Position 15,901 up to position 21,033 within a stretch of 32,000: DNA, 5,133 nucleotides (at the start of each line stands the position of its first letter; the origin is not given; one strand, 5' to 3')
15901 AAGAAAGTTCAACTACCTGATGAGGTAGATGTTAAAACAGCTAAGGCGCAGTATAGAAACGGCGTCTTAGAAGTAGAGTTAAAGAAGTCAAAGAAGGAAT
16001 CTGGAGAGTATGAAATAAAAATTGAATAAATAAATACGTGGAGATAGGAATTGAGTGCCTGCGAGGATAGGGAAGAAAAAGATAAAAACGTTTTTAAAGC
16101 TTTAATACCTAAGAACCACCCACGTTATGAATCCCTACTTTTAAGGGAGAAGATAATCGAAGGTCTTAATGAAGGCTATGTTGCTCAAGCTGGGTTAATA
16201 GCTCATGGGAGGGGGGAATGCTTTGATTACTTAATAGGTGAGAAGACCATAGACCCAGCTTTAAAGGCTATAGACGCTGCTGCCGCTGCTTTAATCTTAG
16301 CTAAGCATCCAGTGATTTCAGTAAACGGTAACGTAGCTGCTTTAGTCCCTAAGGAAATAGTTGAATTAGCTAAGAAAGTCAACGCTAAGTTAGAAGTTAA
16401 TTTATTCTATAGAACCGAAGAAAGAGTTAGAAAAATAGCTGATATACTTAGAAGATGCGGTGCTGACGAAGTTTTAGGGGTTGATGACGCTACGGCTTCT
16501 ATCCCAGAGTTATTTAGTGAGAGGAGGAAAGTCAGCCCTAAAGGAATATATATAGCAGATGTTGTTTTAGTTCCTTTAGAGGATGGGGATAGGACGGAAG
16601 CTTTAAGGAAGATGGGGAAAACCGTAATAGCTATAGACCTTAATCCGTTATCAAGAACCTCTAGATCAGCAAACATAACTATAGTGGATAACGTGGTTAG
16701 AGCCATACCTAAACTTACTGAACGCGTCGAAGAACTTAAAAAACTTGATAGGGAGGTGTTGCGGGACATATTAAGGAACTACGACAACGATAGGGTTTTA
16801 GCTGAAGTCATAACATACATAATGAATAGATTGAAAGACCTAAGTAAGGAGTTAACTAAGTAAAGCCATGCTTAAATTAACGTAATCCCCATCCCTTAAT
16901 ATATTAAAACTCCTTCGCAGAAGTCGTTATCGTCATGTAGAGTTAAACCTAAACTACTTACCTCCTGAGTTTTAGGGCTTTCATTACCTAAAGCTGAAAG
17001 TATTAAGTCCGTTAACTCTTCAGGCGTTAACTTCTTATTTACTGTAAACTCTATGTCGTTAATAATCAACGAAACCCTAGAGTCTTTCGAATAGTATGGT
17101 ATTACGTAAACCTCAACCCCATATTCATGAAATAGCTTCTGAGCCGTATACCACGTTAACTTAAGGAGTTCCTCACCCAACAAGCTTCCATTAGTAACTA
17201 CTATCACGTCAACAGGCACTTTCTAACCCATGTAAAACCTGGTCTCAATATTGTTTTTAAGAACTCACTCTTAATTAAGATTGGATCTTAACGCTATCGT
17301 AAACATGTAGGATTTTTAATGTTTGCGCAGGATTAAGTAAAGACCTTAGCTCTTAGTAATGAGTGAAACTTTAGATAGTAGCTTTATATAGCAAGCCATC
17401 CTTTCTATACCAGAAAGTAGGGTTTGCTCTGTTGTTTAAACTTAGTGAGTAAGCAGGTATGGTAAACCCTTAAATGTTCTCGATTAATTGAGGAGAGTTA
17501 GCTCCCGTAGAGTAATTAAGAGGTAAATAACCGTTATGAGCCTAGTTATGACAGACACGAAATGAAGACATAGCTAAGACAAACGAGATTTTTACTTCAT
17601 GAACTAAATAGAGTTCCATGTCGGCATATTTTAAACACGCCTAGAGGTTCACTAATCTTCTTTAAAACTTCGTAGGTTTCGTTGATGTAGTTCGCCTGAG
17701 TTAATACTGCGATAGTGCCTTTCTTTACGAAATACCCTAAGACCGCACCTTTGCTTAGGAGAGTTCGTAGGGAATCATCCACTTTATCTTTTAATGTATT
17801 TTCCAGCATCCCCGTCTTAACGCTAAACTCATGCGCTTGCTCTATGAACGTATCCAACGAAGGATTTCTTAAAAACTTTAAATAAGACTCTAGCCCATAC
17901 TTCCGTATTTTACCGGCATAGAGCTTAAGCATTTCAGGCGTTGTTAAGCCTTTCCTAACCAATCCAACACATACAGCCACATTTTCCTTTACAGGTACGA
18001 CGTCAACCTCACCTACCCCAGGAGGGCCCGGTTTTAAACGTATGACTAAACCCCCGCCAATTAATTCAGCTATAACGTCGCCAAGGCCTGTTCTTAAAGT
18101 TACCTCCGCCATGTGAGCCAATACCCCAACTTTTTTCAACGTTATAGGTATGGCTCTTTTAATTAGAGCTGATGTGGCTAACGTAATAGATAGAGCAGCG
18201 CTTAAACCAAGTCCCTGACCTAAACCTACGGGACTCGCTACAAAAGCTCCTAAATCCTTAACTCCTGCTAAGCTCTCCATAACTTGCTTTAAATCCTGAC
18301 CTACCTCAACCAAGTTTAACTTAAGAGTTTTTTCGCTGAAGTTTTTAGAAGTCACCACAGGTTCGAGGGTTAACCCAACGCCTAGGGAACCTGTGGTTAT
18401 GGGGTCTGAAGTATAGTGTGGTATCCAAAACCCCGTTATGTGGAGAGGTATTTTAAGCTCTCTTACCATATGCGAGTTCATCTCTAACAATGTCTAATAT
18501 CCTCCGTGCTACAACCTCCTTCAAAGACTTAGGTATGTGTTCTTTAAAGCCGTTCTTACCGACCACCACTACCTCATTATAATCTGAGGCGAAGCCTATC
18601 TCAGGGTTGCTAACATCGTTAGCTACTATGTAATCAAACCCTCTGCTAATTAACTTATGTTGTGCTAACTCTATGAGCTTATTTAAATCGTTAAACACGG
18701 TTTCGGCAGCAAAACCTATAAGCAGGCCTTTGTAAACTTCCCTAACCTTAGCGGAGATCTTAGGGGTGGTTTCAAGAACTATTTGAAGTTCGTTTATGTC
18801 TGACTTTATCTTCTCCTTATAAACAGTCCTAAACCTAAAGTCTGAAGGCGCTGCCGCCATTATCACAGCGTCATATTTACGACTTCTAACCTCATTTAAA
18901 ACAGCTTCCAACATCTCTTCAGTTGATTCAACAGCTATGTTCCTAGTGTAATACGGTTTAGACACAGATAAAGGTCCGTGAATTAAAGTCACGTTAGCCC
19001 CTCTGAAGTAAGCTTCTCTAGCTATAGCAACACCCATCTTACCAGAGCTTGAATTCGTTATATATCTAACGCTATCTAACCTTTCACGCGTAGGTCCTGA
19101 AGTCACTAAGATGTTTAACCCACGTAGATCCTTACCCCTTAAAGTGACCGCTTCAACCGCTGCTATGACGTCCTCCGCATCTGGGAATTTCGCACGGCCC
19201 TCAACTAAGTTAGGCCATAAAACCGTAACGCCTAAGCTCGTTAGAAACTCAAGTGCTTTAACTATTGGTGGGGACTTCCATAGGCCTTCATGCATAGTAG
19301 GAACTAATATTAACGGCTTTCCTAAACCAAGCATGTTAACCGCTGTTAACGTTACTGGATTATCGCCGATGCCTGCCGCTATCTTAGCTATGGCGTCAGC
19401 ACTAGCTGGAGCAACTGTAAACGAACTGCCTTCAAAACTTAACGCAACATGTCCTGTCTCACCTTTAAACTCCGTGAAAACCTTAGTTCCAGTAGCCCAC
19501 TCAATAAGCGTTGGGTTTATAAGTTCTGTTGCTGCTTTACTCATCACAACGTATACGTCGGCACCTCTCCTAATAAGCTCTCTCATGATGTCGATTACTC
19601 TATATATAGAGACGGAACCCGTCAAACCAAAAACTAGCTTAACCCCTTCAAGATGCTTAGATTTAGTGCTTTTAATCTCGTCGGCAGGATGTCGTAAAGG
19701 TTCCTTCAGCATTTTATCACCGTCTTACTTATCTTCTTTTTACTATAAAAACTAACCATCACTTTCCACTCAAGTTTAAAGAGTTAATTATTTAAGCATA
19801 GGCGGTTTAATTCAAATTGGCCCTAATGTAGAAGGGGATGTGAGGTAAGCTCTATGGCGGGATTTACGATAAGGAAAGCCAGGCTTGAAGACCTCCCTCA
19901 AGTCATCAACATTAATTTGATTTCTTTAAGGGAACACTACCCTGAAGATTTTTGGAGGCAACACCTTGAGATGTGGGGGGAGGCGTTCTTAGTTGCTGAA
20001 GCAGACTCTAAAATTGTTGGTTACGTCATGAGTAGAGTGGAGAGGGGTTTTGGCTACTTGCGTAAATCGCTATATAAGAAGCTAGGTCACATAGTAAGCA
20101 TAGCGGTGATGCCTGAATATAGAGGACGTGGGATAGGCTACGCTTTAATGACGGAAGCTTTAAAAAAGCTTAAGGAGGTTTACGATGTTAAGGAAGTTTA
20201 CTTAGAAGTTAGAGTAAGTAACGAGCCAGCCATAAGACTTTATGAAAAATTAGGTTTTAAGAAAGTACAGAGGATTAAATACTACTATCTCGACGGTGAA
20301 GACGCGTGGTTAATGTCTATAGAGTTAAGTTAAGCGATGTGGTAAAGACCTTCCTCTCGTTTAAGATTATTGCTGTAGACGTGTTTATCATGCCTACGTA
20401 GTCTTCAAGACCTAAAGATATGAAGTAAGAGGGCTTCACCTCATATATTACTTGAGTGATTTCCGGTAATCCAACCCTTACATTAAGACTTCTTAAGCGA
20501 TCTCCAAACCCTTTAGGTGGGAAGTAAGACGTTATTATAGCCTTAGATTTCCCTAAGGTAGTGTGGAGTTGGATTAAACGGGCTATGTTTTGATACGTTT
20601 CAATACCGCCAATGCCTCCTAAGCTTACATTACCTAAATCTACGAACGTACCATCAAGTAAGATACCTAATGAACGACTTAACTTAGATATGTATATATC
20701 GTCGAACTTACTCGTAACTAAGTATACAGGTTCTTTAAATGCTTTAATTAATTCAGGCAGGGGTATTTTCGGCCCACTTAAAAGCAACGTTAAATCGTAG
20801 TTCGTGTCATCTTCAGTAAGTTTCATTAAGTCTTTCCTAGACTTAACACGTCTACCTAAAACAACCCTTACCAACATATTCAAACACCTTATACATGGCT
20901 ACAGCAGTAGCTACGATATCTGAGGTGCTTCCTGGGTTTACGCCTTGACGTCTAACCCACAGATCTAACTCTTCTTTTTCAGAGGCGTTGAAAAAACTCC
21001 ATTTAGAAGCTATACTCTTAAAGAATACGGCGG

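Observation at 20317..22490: Uncharacterised operon: wHTH-PRTase / CitG-like / inactivated metallophosphoesterase, next to CoA genes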

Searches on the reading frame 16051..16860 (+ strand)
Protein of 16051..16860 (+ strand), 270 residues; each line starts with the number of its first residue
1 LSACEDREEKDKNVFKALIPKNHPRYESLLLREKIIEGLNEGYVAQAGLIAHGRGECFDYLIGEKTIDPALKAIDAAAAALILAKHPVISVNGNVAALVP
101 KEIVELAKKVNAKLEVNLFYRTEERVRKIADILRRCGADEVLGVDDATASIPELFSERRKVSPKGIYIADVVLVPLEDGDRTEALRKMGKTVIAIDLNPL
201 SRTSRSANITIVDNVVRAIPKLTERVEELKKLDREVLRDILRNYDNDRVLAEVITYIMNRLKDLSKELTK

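Call 5: search_protein_families(library=pfam, proteins=[window:16051-16860:+], max_evalue=0.1)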
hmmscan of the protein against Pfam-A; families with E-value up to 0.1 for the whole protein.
window:16051-16860:+ (270 aa): 2 families
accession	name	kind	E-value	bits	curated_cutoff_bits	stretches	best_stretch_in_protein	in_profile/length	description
PF02006.22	PPS_PS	-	2.7e-79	265.2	26.4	1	81-257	1-176/176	Phosphopantothenate/pantothenate synthetase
PF15919.11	HicB_lk_antitox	-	0.047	14.3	27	0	186-226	71-111/123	HicB_like antitoxin of bacterial toxin-antitoxin system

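Call 6: search_protein_families(library=ncbifam, proteins=[window:16051-16860:+], max_evalue=0.1)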
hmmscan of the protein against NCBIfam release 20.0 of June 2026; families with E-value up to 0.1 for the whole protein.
window:16051-16860:+ (270 aa): 6 families
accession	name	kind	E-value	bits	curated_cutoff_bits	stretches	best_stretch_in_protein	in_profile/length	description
NF010324.0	PRK13761.1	subfamily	4.3e-120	399.7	227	1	18-266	3-250/252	phosphopantothenate/pantothenate synthetase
NF041123.1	phpantohe_syn_Arch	equivalog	1e-102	342.1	300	1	19-231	2-212/213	4-phosphopantoate--beta-alanine ligase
NF006122.0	PRK08266.1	subfamily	0.00025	19.6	571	0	71-112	192-232/543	hypothetical protein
NF000728.0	PRK00042.3-2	equivalog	0.0083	15.7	255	1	68-142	138-211/231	triose-phosphate isomerase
NF047386.1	T4SS_SepA_fam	subfamily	0.092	12.5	110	0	89-125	134-170/182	T4SS efffector SepA family protein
TIGR00118.1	acolac_lg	equivalog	0.093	11.2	538.35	0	69-115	185-232/557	biosynthetic-type acetolactate synthase large subunit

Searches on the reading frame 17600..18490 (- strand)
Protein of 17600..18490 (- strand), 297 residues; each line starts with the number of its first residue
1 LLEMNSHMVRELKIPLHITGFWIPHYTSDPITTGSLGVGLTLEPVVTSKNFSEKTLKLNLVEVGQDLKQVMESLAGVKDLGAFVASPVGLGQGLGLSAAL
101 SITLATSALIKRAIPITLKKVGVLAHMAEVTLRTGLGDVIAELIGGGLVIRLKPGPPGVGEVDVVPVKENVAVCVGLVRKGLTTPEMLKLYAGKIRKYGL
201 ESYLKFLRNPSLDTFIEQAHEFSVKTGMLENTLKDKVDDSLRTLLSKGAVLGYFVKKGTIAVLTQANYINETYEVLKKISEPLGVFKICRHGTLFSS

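Call 5: search_protein_families(library=pfam, proteins=[window:17600-18490:-], max_evalue=0.1)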
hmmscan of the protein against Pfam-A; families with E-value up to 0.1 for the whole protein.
window:17600-18490:- (297 aa): 1 family
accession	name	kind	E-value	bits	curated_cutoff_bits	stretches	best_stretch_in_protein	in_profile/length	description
PF00288.32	GHMP_kinases_N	-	0.003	18.2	22.3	1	79-146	17-87/87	GHMP kinases N terminal domain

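Call 6: search_protein_families(library=ncbifam, proteins=[window:17600-18490:-], max_evalue=0.1)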
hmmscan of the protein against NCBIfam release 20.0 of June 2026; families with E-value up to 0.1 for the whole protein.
window:17600-18490:- (297 aa): 3 families
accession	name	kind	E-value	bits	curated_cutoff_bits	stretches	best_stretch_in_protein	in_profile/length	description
NF041122.1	panto_kin_Thplsm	equivalog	1.7e-26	93.2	500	2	83-286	90-284/298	pantoate kinase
NF040725.1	panto_kin_Meth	equivalog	1.2e-20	73.7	380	1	14-237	10-235/286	pantoate kinase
TIGR00549.1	mevalon_kin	equivalog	0.022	14.2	163.05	1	80-132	81-133/276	mevalonate kinase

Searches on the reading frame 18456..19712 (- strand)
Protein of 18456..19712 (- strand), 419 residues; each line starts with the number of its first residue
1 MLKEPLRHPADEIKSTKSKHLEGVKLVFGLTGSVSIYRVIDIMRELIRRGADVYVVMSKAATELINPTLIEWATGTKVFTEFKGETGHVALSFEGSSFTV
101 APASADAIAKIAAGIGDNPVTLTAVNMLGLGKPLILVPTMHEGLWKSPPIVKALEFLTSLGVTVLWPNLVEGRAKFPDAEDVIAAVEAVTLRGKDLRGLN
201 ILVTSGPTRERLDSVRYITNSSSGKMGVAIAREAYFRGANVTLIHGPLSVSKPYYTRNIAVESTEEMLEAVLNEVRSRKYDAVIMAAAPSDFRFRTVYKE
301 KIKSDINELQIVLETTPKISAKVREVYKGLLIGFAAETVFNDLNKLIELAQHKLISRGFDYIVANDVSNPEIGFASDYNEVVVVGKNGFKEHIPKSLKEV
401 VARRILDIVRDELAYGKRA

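Call 5: search_protein_families(library=pfam, proteins=[window:18456-19712:-], max_evalue=0.1)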
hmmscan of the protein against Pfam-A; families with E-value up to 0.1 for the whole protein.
window:18456-19712:- (419 aa): 2 families
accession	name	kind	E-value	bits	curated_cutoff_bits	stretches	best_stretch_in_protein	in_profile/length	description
PF04127.22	DFP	-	1.5e-61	207.9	22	1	196-384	1-186/186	DNA/pantothenate metabolism flavoprotein C-terminal domain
PF02441.25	Flavoprotein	-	2.3e-23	83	22.7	1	25-141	2-107/162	Flavoprotein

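Call 6: search_protein_families(library=ncbifam, proteins=[window:18456-19712:-], max_evalue=0.1)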
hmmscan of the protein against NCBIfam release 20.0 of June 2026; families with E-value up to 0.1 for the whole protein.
window:18456-19712:- (419 aa): 13 families
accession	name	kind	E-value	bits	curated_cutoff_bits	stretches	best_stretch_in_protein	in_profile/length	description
TIGR00521.1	coaBC_dfp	equivalog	4.7e-102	342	219.7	1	21-409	1-391/392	bifunctional phosphopantothenoylcysteine decarboxylase/phosphopantothenate--cysteine ligase CoaBC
NF005231.0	PRK06732.1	equivalog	4e-23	82.4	265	2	200-296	2-98/229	phosphopantothenate--cysteine ligase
TIGR02114.1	coaB_strep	equivalog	2e-20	73.6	217.2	2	200-296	2-98/228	phosphopantothenate--cysteine ligase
TIGR02113.1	coaC_strep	equivalog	7.2e-20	71.5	261.4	1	25-167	2-148/177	phosphopantothenoylcysteine decarboxylase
NF007199.0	PRK09620.1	equivalog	3.6e-16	59.2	248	1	197-392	2-204/229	hypothetical protein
NF006161.0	PRK08305.1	equivalog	2.4e-08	33.9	156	1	20-139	2-129/196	dipicolinate synthase subunit B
NF004685.0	PRK06029.1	subfamily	6e-07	29.7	188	1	25-138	3-122/187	UbiX family flavin prenyltransferase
TIGR00421.1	ubiX_pad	subfamily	2.4e-06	27.4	108.9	1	25-139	1-120/181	UbiX family flavin prenyltransferase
TIGR02852.1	spore_dpaB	equivalog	3.2e-06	26.6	229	1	25-143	2-128/187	dipicolinate synthase subunit B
NF041206.1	VdcB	exception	5.7e-05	22.8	290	1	25-139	1-121/184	non-oxidative hydroxyarylic acid decarboxylases subunit B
TIGR02699.1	archaeo_AfpA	hypoth_equivalog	0.00028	20.5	192.45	1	27-139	3-123/174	archaeoflavoprotein AfpA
TIGR02700.1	flavo_MJ0208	hypoth_equivalog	0.0094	15.2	251.35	1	96-138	87-129/234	dihydromethanopterin reductase (acceptor)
TIGR03945.1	PLP_SbnA_fam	equivalog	0.045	12.8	349.95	1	181-244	23-87/304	2,3-diaminopropionate biosynthesis protein SbnA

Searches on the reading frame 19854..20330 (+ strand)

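Call 5: search_protein_families(library=pfam, proteins=[window:19854-20330:+], max_evalue=0.1)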
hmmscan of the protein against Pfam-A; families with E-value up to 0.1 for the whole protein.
window:19854-20330:+ (159 aa): 13 families
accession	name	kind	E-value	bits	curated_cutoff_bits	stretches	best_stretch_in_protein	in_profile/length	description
PF00583.31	Acetyltransf_1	-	1.5e-25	90.2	20.7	1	19-135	6-116/116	Acetyltransferase (GNAT) family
PF13508.13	Acetyltransf_7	-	4.4e-18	65.9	27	1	43-137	3-84/84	Acetyltransferase (GNAT) domain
PF13673.13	Acetyltransf_10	-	9.9e-15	55.1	23.6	1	32-140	20-112/128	Acetyltransferase (GNAT) domain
PF08445.16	FR47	-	8.2e-11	42.2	22.1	1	74-139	18-81/86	FR47-like protein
PF13527.13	Acetyltransf_9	-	2.5e-08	34.4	25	1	5-136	1-125/127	Acetyltransferase (GNAT) domain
PF13302.13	Acetyltransf_3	-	8.1e-08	33.5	25.4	1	5-136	3-138/138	Acetyltransferase (GNAT) domain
PF13523.12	Acetyltransf_8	-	6e-07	29.6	27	1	87-141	89-143/145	Acetyltransferase (GNAT) domain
PF17013.11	Acetyltransf_15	-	8.5e-07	29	35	1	79-142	74-143/210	Putative acetyl-transferase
PF13420.13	Acetyltransf_4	-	6.8e-05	23.4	24.3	1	45-146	52-145/155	Acetyltransferase (GNAT) domain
PF14542.12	Acetyltransf_CG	-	0.0041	17.7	30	1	80-108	27-55/80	GCN5-related N-acetyl-transferase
PF12746.13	GNAT_acetyltran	-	0.0041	17.2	26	1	76-143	179-242/243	GNAT acetyltransferase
PF18014.7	Acetyltransf_18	-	0.0099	16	22.7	0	103-145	67-109/124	Acetyltransferase (GNAT) domain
PF21926.2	FeeM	-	0.089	13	27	0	75-156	78-157/158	N-acyl amino acid synthase FeeM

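Call 6: search_protein_families(library=ncbifam, proteins=[window:19854-20330:+], max_evalue=0.1)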
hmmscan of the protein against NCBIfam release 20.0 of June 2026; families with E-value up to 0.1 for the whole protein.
window:19854-20330:+ (159 aa): 53 families (the best 25 are shown)
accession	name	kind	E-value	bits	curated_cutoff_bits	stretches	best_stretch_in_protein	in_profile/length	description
TIGR01575.1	rimI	equivalog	2.3e-29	102.2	86.4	1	15-154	3-132/132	ribosomal protein S18-alanine N-acetyltransferase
NF007025.1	PRK09491.1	equivalog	4.8e-15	55.8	173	1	79-156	64-143/145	ribosomal protein S18-alanine N-acetyltransferase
NF002959.0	PRK03624.1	equivalog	1.7e-14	53.7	124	1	4-142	7-136/147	GNAT family acetyltransferase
TIGR03448.1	mycothiol_MshD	equivalog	1.4e-10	41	163.1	1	47-140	203-290/294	mycothiol synthase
NF040503.1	resist_ArsN1a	equivalog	7e-10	38.9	170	1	43-149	47-148/159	arsinothricin resistance N-acetyltransferase ArsN1 family A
NF007527.0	PRK10140.1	equivalog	3e-09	36.9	236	1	27-149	34-151/162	N-acetyltransferase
NF040504.1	resist_ArsN1b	equivalog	3.3e-08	33.5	210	1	44-139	49-137/159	arsinothricin resistance N-acetyltransferase ArsN1 family B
NF033083.0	AAC_3_I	equivalog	3.7e-08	33.7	200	1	30-136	34-135/145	AAC(3)-I family aminoglycoside N-acetyltransferase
TIGR03103.1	trio_acet_GNAT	equivalog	7.3e-08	31.4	569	1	2-139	81-216/547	N-acetylglutaminylglutamine synthetase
NF007853.0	PRK10562.1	equivalog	9.8e-08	32.3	125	1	6-141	2-126/146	N-acetyltransferase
NF007807.0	PRK10514.1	equivalog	3.2e-07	30.4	134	1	5-141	4-128/147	acetyltransferase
NF000487.1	stat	exception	3.4e-07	30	420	1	64-137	91-163/189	streptothricin N-acetyltransferase STAT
NF043067.1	AAC_6p_group_E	equivalog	4e-07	30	140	1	35-144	30-136/140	aminoglycoside 6'-N-acetyltransferase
TIGR03585.1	PseH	equivalog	7.5e-07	29.4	93.1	1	86-145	85-143/156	UDP-4-amino-4,6-dideoxy-N-acetyl-beta-L-altrosamine N-acetyltransferase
NF049894.1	CG3035_N_ac_Glu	equivalog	7.8e-07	28.6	280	1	81-143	236-297/300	N-acetylglutamate synthase, CG3035 family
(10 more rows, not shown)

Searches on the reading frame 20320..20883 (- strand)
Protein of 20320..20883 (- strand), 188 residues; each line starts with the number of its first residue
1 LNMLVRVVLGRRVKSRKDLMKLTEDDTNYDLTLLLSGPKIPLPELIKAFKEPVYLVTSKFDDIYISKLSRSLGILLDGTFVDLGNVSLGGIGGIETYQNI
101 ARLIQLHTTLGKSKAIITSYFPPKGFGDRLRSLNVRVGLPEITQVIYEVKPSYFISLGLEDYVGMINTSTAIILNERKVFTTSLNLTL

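Call 5: search_protein_families(library=pfam, proteins=[window:20320-20883:-], max_evalue=0.1)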
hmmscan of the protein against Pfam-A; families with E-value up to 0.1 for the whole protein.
window:20320-20883:- (188 aa): 0 families

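Call 6: search_protein_families(library=ncbifam, proteins=[window:20320-20883:-], max_evalue=0.1)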
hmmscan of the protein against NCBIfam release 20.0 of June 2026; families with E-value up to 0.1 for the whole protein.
window:20320-20883:- (188 aa): 0 families

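Call 11: find_homologous_proteins(query=window:20320-20883:-, max_evalue=0.01)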
Query window:20320-20883:- (188 aa): 2 proteins with E <= 0.01 among 139 candidates. Only proteins of 103 to 329 residues were searched: fused or split forms outside these lengths cannot appear, so this answer is no evidence that the protein stands alone or is whole; lengths 'longer' or 'shorter' looks for them.
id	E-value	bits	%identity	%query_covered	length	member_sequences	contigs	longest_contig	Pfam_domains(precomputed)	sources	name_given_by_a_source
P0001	9.7e-113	392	100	99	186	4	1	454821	-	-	-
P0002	3.8e-82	292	72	99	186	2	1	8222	-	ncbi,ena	-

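Call 15: find_encoding_contigs(protein=P0002, flank=6000)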
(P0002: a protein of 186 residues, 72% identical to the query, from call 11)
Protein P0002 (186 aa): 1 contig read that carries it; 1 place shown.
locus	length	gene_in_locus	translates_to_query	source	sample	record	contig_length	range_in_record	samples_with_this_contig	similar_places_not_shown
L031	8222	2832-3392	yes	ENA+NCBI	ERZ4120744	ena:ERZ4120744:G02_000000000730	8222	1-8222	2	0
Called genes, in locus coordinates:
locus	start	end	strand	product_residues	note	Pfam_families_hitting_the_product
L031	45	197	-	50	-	-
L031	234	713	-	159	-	-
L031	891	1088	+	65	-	-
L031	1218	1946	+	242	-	PF00156:Pribosyltran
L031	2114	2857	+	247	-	PF01874:CitG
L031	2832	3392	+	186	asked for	-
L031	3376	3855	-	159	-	PF13302:Acetyltransf_3, PF13527:Acetyltransf_9 (weak), PF00583:Acetyltransf_1, PF13673:Acetyltransf_10, PF13523:Acetyltransf_8 (weak), PF17013:Acetyltransf_15 (weak), PF13508:Acetyltransf_7, PF08445:FR47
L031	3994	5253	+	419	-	PF02441:Flavoprotein, PF04127:DFP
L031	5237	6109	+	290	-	-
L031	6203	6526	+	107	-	-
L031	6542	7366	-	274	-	PF02006:PPS_PS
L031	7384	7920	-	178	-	PF00011:HSP20, PF17886:ArsA_HSP20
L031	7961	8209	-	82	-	-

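Call 21: search_protein_representatives(protein=window:20320-20877:-)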
Query: 186 residues. Proteins with E-value up to 0.001 (for the whole library): 48; up to 1e-10: 13; up to 1e-30: 1. The best 48 are listed.
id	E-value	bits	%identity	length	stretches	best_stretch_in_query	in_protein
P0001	2.9e-113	392.0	100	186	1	1-186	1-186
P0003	4.0e-26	108.3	43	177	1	29-165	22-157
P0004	3.7e-22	95.3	38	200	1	1-174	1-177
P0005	6.9e-21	91.2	37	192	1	3-173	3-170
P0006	3.1e-18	82.6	40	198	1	42-176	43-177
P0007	3.9e-18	82.2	39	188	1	25-160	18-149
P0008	4.0e-18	82.2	31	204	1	3-168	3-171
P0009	2.0e-17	79.9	37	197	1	43-174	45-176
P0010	4.3e-15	72.3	36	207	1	30-154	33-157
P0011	1.4e-12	64.1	31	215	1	27-157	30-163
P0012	5.9e-12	62.1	34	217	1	26-173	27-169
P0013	5.3e-11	59.0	31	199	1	23-174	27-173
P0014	9.3e-11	58.2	29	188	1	17-154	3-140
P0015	5.0e-10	55.8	35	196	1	12-148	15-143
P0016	8.5e-10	55.1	28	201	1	43-164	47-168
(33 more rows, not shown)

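Call 33: predict_structure(alignment_id=A1)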
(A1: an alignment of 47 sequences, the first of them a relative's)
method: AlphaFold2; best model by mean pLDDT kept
length: 186 residues; sequences in the alignment: 47
mean_pLDDT: 96.7   pTM: 0.91
mean pLDDT of the five models: 96.7, 96.7, 96.6, 96.6, 96.4
residues with pLDDT >= 90: 180; 70-90: 6; 50-70: 0; < 50: 0
segments of 3 or more residues with pLDDT < 50: none
pLDDT, mean of each block of 10 residues (from residue 1): 97 96 96 97 97 98 98 98 96 98 91 97 98 98 97 98 98 95 94
secondary structure, 60 per line:
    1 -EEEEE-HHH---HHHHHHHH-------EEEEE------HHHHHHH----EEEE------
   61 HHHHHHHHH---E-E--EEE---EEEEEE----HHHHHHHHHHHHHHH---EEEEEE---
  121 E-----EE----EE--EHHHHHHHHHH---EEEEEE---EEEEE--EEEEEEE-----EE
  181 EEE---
elements in order: E2-6 H14-21 E29-33 H40-46 E51-54 H61-69 E78-80 E84-89 H94-108 E112-117 H138-147 E151-156 E160-164 E167-173 E179-183

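Call 45: fold_search(model_id=the predicted structure, library=pdb)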
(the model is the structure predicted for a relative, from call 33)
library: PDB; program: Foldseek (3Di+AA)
matches with E <= 10: 500; with E <= 0.001: 43
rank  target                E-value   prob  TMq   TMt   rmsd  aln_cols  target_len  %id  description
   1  2yvt                  1.9e-07  1.00  0.76  0.57   6.2       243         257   13  Crystal structure of aq_1956 (released 2007-10-16)
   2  1uf3_C                6.4e-07  1.00  0.65  0.55   4.5       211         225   15  Crystal structure of TT1561 of thermus thermophilus HB8 (released 2003-11-23)
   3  1uf3_A                8.2e-07  1.00  0.66  0.55   5.0       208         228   16  Crystal structure of TT1561 of thermus thermophilus HB8 (released 2003-11-23)
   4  1uf3_B                1.3e-06  1.00  0.65  0.55   4.4       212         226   16  Crystal structure of TT1561 of thermus thermophilus HB8 (released 2003-11-23)
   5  3d03_A                2.8e-06  1.00  0.66  0.47   5.0       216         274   12  1.9A structure of Glycerophoshphodiesterase (GpdQ) from Enterobacter aerogenes (released 2008-10-14)
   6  2dxl_A                6.2e-06  1.00  0.64  0.47   5.1       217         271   13  Glycerophosphodiesterase from Enterobacter aerogenes (released 2007-05-22)
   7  8ro2_L1               1.7e-05  1.00  0.63  0.46   5.8       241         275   14  Integrative Structure of the human intron lariat Spliceosome (ILS'') (released 2024-09-18)
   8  2zo9_B                2.2e-05  1.00  0.65  0.47   5.1       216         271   13  Malonate-bound structure of the glycerophosphodiesterase from Enterobacter aerogenes (GpdQ) and characterization of th (released 2008-10-07)
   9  3rl3                  2.7e-05  1.00  0.60  0.43   6.7       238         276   15  Rat metallophosphodiesterase MPPED2 (released 2011-08-10)
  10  5k77_A                3.4e-05  1.00  0.65  0.37   6.4       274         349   11  Dbr1 in complex with 7-mer branched RNA (released 2016-12-07)
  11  4pef_A                4.9e-05  1.00  0.68  0.39   6.3       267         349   12  Dbr1 in complex with sulfate (released 2014-08-27)
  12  8w6r_A                5.2e-05  1.00  0.54  0.28   6.5       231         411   10  murine SMPDL3A bound to sulfate (released 2023-12-20)
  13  3rl5                  5.5e-05  1.00  0.63  0.45   6.5       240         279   13  Rat metallophosphodiesterase MPPED2 H67R Mutant (released 2011-08-10)
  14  5k78_A                5.9e-05  1.00  0.64  0.37   7.0       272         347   14  Dbr1 in complex with 16-mer branched RNA (released 2016-12-07)
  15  4peh_A                7.5e-05  1.00  0.67  0.39   6.3       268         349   12  Dbr1 in complex with synthetic linear RNA (released 2014-08-27)
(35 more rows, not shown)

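Call 110: search_protein_families(library=pfam, alignment_id=A1, max_evalue=0.01)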
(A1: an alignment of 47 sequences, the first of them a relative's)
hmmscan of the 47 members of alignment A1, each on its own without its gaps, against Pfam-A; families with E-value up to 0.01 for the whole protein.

A. member 1, P0001 (186 aa): 0 families

B. families by the number of members that match (of 47 scanned): 3 families
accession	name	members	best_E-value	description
PF12850.12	Metallophos_2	21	6.4e-19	Calcineurin-like phosphoesterase superfamily domain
PF14582.11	Metallophos_3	19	2e-18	Metallophosphoesterase, calcineurin superfamily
PF00149.33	Metallophos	15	9.5e-15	Calcineurin-like phosphoesterase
